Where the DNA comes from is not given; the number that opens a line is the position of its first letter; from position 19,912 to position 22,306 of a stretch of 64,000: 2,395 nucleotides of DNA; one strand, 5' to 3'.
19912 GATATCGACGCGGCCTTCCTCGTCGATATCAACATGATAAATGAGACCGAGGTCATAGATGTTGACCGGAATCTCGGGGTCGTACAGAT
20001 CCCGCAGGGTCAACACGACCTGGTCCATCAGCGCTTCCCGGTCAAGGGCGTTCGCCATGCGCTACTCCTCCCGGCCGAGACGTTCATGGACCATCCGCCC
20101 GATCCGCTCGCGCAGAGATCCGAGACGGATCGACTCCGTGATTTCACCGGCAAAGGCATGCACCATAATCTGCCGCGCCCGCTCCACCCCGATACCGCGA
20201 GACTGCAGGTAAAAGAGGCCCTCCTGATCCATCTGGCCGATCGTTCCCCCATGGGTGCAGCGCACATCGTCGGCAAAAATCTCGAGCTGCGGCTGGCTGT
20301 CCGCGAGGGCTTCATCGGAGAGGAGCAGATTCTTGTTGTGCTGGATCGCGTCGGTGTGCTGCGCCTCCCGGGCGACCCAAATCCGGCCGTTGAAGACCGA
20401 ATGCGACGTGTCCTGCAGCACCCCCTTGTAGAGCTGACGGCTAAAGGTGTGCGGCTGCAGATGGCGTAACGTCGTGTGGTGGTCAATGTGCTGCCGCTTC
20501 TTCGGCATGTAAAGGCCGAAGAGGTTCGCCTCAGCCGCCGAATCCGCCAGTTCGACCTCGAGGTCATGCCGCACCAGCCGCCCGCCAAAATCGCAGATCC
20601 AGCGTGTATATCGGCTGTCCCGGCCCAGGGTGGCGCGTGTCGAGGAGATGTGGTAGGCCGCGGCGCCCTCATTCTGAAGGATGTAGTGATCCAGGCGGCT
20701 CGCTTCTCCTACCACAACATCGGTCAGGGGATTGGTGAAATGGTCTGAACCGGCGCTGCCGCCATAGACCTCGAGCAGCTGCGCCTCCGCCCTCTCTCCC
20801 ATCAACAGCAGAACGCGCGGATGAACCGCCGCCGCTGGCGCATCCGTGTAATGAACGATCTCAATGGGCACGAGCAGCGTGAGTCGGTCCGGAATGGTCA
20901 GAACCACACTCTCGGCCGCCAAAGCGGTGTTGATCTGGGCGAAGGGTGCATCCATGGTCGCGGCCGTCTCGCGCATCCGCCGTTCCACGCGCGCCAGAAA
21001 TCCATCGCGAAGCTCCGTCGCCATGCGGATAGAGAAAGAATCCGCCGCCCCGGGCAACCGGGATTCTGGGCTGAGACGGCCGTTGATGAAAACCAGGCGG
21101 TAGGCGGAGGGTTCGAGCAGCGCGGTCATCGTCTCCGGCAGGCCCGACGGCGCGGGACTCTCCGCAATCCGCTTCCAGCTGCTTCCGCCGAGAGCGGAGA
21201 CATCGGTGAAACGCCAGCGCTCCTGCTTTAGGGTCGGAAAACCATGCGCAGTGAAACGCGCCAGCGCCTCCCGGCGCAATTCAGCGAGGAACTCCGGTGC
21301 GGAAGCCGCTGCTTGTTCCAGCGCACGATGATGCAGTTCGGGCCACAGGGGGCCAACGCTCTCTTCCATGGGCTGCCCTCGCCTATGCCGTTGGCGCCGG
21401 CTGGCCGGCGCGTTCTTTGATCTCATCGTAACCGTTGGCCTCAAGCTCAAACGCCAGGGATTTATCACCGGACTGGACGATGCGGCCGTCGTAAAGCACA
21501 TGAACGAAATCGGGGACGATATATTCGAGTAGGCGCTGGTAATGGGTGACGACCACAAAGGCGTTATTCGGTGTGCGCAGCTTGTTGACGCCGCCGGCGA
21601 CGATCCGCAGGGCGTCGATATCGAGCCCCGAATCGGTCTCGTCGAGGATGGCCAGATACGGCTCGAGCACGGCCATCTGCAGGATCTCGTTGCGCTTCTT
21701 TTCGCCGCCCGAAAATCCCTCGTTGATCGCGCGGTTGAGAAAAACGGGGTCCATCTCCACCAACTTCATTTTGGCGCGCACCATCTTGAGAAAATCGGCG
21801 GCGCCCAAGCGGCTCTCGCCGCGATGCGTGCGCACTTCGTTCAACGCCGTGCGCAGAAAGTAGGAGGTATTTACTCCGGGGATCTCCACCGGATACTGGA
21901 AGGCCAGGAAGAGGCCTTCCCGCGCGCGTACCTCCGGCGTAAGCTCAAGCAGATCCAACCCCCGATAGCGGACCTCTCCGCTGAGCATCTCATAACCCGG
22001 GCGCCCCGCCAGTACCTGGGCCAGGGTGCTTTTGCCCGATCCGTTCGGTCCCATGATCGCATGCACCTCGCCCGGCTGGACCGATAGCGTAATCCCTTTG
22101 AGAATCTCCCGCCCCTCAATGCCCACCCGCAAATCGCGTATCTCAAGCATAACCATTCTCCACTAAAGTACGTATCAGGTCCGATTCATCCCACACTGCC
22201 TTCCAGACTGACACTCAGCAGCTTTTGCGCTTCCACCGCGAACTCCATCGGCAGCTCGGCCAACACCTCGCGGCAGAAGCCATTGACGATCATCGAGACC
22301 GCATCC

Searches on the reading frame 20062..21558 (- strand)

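Call 68: search_protein_families(library=pfam, proteins=[window:20062-21558:-], max_evalue=0.001)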
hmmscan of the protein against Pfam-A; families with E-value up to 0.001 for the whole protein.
window:20062-21558:- (498 aa): 2 families
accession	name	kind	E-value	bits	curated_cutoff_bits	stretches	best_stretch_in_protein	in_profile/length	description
PF01458.23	SUFBD_core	-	3.3e-78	262.8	27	1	239-469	4-232/232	SUF system FeS cluster assembly, SufBD core domain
PF19295.5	SufBD_N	-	1.8e-09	37.9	23.5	1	75-234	10-172/172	SufBD protein N-terminal region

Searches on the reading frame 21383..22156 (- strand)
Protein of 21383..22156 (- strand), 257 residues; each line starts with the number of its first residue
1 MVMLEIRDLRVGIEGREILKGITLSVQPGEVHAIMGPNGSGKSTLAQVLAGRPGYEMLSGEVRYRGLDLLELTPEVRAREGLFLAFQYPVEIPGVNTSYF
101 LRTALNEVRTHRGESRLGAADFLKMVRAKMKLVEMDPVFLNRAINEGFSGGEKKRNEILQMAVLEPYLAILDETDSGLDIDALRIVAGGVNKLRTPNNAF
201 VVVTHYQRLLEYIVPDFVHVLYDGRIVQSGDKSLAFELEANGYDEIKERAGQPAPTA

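Call 68: search_protein_families(library=pfam, proteins=[window:21383-22156:-], max_evalue=0.001)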
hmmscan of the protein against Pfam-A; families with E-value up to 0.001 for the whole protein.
window:21383-22156:- (257 aa): 6 families
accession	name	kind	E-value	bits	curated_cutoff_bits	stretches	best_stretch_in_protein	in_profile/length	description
PF00005.33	ABC_tran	-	4.2e-20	73.2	25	1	19-174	1-135/137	ABC transporter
PF02463.25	SMC_N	-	9.6e-07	28.9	40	0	30-47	25-42/220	RecF/RecN/SMC N terminal domain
PF02224.24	Cytidylate_kin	-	4.4e-05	23.7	26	1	33-78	2-47/211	Cytidylate kinase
PF13671.12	AAA_33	-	8.4e-05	23.3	27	1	31-62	1-32/143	AAA domain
PF13304.12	AAA_21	-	0.00027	21.5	27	0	32-49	2-19/304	AAA domain, putative AbiEii toxin, Type IV TA system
PF13555.12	AAA_29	-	0.00089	19.4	27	0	23-45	16-38/61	P-loop containing region of AAA domain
